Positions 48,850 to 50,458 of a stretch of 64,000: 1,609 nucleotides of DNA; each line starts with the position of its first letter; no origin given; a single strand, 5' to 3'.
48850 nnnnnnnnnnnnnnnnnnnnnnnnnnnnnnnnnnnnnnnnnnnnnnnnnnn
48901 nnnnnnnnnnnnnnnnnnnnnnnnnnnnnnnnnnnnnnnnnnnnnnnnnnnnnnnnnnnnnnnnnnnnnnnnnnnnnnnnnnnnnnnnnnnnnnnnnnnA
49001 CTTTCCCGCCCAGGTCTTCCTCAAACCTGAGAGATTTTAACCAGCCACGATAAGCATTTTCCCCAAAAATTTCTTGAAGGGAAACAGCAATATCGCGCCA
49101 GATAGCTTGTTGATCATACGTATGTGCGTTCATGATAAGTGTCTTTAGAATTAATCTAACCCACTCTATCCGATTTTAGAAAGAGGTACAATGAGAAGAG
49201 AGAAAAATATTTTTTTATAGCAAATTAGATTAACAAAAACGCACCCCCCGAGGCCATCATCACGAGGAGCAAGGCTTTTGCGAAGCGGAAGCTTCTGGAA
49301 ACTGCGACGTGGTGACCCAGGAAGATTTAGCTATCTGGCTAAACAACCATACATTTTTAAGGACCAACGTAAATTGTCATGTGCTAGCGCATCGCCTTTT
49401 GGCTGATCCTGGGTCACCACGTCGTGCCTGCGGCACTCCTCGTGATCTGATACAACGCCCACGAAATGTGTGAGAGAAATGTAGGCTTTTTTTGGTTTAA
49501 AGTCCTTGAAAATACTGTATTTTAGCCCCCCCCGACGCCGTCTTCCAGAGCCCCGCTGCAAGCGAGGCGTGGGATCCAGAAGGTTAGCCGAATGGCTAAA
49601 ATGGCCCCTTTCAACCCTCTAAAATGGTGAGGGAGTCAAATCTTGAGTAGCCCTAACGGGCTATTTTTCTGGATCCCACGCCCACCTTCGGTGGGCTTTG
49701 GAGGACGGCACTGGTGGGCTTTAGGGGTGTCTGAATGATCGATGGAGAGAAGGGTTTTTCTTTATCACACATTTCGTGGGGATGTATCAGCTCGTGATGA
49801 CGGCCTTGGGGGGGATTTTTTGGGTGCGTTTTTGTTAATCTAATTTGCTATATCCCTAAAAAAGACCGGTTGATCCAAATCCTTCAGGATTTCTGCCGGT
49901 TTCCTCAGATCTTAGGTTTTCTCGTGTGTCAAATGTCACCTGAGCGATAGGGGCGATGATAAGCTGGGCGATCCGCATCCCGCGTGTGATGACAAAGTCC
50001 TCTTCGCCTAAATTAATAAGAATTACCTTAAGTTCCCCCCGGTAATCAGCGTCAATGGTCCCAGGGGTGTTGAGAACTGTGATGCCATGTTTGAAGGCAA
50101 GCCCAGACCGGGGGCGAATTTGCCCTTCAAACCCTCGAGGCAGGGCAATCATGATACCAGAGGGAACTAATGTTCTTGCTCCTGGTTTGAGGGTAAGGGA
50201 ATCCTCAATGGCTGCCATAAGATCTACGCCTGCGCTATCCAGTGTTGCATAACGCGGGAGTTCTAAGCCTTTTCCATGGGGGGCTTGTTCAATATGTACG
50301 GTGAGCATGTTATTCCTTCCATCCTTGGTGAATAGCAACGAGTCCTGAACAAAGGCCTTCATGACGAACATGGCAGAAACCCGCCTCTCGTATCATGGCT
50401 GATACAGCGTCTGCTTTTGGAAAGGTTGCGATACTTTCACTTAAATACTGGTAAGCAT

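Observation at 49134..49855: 635-bp nested-palindrome element with perfect 30-bp terminal inverted repeats filling the dut-dnaA intergenic region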

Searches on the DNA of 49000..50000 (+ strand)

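Call 10: search_rna_families(source=window, start=49000, end=50000, threshold=evalue, max_evalue=10)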
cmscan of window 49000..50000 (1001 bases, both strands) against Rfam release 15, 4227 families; matches with E-value up to 10: 9.
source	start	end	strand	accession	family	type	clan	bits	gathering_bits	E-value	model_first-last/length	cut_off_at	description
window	49305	49424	+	RF04116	MIR9672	Gene; miRNA;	-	19.3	74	1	22-99/120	no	MIR9672 microRNA precursor family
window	49291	49436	+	RF00905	mir-789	Gene; miRNA;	-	18.4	100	2.2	1-97/97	no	mir-789 microRNA precursor family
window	49739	49795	+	RF02478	GlsR10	Gene; snRNA; snoRNA; CD-box;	-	16.9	75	1.9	1-68/68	no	Small nucleolar RNA GlsR10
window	49553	49694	-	RF04124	MIR8565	Gene; miRNA;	-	16.3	136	8.2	1-154/154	no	MIR8565 microRNA precursor family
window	49211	49326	+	RF02161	PART1_3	Gene; lncRNA;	-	15.4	40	1.1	1-131/131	no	Prostate androgen-regulated transcript 1 conserved region 3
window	49952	50000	+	RF01119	sR32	Gene; snRNA; snoRNA; CD-box;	-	14.3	40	0.43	1-47/57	3'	Small nucleolar RNA sR32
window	49952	49969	+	RF01303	sR49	Gene; snRNA; snoRNA; CD-box;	-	14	50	9.7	1-56/56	no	Small nucleolar RNA sR49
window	49518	49570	+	RF01519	CC0196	Gene; sRNA;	-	12.9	35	5.5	1-58/58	no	Caulobacter sRNA CC0196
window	49421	49436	+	RF01687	Acido-Lenti-1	Gene; sRNA;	-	12.8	37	5.3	30-45/46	no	Acido-Lenti-1 RNA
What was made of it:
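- On Rfam structured RNA families: Only chance-level hits (E>=0.4) in 49000-50000 (call 10).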

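Call 46: search_dna_similar(query=window:49210-49858:+, collection=plasmids, mode=distant, max_evalue=0.01, max_rows=10)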
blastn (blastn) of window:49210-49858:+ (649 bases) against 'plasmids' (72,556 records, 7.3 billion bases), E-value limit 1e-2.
No match.

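Call 47: search_dna_similar(query=window:49210-49858:+, collection=phages, mode=distant, max_evalue=0.01, max_rows=10)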
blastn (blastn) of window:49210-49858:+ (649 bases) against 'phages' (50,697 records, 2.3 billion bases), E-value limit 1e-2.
No match.
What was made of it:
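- Tried and rejected: blastn of the element against plasmid and phage collections found no match (calls 46, 47).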

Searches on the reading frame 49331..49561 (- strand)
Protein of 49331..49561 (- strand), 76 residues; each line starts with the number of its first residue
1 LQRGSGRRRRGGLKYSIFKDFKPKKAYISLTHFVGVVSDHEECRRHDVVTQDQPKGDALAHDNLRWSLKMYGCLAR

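Call 19: find_encoding_contigs(protein=window:49331-49561:-, flank=5000, max_places=10)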
Protein window:49331-49561:- (76 aa): no gene with exactly this product is on record in the collection.
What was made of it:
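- On Bacterial MITE (non-autonomous TIR element): The ORF product is not on record (call 19).
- Tried and rejected: Look-up of the 76-aa antisense ORF as a called protein found it not on record (call 19).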

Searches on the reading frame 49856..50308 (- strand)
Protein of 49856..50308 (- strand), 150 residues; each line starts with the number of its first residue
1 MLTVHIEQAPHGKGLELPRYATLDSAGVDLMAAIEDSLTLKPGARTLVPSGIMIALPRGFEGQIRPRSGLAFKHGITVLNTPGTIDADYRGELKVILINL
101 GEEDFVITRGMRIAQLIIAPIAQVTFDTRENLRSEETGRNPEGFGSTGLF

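Call 30: find_encoding_contigs(protein=window:49856-50308:-, flank=10000, max_places=10)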
Protein window:49856-50308:- (150 aa): 4 contigs read that carry it; 3 places shown.
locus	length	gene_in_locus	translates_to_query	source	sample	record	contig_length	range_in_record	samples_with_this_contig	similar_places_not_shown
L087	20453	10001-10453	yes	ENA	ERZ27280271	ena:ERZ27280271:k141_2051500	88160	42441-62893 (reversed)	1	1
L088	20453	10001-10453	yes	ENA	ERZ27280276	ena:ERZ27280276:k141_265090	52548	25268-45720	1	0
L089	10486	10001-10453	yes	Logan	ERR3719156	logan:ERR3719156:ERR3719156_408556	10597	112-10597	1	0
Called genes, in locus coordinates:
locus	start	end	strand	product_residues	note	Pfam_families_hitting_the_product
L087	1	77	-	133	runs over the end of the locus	-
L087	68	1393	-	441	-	PF01547:SBP_bac_1, PF13416:SBP_bac_8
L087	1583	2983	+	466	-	PF00072:Response_reg, PF00158:Sigma54_activat, PF14532:Sigma54_activ_2, PF25601:AAA_lid_14, PF02954:HTH_8 (weak)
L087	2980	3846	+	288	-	PF01063:Aminotran_4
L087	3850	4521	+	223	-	PF00702:Hydrolase, PF13419:HAD_2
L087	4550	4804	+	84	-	PF17209:Hfq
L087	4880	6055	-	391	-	-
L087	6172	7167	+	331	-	PF02661:Fic, PF13411:MerR_1, PF00376:MerR (weak)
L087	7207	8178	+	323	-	PF02661:Fic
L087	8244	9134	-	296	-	-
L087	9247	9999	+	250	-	PF01209:Ubie_methyltran, PF13489:Methyltransf_23 (weak), PF13847:Methyltransf_31, PF08241:Methyltransf_11, PF08242:Methyltransf_12, PF13649:Methyltransf_25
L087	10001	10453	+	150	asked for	PF00692:dUTPase, PF22769:DCD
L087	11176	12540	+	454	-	PF11638:DnaA_N, PF01695:IstB_IS21, PF00308:Bac_DnaA, PF00004:AAA (weak), PF13173:AAA_14 (faint), PF08299:Bac_DnaA_C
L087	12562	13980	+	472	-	PF00224:PK, PF02887:PK_C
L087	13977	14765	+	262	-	PF08032:SpoU_sub_bind (weak), PF00588:SpoU_methylase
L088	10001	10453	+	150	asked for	PF00692:dUTPase, PF22769:DCD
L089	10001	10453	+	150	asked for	PF00692:dUTPase, PF22769:DCD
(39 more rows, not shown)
